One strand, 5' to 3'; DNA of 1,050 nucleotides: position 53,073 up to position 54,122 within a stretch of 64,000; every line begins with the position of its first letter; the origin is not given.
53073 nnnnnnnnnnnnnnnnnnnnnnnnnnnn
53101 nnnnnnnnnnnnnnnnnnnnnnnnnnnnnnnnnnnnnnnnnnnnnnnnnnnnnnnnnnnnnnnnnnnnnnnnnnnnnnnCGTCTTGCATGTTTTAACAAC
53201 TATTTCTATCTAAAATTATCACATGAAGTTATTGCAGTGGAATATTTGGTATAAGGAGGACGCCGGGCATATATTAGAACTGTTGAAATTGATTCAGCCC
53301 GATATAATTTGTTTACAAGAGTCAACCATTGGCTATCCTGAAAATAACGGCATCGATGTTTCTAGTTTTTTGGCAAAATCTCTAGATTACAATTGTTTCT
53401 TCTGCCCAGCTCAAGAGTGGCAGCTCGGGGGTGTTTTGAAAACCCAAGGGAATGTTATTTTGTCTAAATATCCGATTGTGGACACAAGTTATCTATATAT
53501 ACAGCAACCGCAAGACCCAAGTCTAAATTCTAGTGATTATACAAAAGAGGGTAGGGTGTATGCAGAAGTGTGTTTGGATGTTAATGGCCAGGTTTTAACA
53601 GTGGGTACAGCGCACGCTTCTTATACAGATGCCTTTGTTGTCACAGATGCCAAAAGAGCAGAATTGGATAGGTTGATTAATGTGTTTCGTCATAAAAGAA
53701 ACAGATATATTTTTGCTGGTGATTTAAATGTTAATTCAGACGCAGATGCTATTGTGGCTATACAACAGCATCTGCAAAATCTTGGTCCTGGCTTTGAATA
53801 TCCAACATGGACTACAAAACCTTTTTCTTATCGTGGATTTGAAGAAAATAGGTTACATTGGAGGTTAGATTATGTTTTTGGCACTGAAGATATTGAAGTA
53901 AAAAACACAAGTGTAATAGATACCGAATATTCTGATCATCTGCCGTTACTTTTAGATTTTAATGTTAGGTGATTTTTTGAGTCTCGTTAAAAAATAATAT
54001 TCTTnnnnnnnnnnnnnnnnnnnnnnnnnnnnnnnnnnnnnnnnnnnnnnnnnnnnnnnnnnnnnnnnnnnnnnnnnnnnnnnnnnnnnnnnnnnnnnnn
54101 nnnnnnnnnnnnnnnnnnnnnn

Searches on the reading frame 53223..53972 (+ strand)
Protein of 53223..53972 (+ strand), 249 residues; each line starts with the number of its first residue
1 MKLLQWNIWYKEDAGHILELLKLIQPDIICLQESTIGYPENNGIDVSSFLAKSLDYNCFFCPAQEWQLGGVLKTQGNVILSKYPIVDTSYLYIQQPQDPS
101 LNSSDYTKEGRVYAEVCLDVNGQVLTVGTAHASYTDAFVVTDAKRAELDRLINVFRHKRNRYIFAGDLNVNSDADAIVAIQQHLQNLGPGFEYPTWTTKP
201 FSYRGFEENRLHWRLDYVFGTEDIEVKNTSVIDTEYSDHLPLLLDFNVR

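Call 3: search_protein_families(library=pfam, proteins=[window:53223-53972:+], max_evalue=1)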
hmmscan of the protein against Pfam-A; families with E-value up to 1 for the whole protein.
window:53223-53972:+ (249 aa): 3 families
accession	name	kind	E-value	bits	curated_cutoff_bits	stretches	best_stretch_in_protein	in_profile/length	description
PF03372.29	Exo_endo_phos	-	3.4e-22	79.7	24.5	1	4-239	1-225/225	Endonuclease/Exonuclease/phosphatase family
PF23226.1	Exo_endo_phos_PGAP2IP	-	6.5e-05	22.7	27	1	16-138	25-131/239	PGAP2IP, C-terminal nuclease-like domain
PF14529.12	Exo_endo_phos_2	-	0.14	12.5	27.4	0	145-241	18-115/117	Endonuclease-reverse transcriptase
